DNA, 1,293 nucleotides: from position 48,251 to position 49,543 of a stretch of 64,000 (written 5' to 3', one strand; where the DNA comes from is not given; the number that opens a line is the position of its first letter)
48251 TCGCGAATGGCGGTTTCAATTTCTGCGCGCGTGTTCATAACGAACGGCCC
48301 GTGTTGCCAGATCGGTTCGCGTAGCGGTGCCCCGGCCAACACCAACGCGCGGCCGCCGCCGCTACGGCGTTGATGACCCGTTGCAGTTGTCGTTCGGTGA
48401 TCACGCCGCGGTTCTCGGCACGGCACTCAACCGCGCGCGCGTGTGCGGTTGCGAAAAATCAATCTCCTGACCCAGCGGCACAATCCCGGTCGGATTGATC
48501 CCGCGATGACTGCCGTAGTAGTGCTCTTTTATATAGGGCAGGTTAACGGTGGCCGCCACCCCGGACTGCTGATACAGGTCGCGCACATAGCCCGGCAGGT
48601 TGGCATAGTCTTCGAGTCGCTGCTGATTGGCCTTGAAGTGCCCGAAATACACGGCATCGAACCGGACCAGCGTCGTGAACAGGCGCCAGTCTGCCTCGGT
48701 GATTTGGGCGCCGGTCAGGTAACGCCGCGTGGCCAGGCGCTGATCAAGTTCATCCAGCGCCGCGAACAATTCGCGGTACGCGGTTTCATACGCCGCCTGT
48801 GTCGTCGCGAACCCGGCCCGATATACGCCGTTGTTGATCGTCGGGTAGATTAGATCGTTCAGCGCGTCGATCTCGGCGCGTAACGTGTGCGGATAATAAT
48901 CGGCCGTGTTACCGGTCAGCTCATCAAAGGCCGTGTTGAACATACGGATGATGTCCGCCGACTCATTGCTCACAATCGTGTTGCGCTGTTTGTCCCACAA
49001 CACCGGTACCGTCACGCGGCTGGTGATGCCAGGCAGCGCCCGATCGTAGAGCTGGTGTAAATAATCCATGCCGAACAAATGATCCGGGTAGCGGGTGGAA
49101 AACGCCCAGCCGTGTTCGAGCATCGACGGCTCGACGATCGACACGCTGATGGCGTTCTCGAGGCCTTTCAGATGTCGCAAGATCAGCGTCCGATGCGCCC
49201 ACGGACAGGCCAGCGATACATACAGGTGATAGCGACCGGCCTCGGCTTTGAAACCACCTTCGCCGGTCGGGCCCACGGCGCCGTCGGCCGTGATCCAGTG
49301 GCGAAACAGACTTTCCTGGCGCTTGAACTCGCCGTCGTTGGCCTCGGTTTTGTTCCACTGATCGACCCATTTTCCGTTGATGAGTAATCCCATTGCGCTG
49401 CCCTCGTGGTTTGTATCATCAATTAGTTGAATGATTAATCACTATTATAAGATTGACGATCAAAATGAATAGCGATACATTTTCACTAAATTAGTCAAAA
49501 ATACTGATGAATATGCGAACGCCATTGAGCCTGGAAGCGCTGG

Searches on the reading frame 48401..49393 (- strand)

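Call 8: search_protein_families(library=pfam, proteins=[window:48401-49393:-], max_evalue=0.01)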
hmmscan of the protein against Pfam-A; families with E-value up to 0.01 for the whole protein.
window:48401-49393:- (330 aa): 6 families
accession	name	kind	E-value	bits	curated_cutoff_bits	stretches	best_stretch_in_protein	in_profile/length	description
PF13410.11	GST_C_2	-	6.6e-15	55.4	24.9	1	199-270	1-67/69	Glutathione S-transferase, C-terminal domain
PF13409.12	GST_N_2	-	1.3e-12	48.6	25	1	62-154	1-69/70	Glutathione S-transferase, N-terminal domain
PF13417.12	GST_N_3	-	0.00066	20.4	22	1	57-157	1-72/75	Glutathione S-transferase, N-terminal domain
PF00043.30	GST_C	-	0.002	18.7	20.7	1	194-246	16-68/93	Glutathione S-transferase, C-terminal domain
PF17171.9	GST_C_6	-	0.0042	17.2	28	0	212-271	4-62/64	Glutathione S-transferase, C-terminal domain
PF21972.1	Arc1p_N_like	-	0.0076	17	27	0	211-243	19-51/81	Nuclear-export cofactor Arc1p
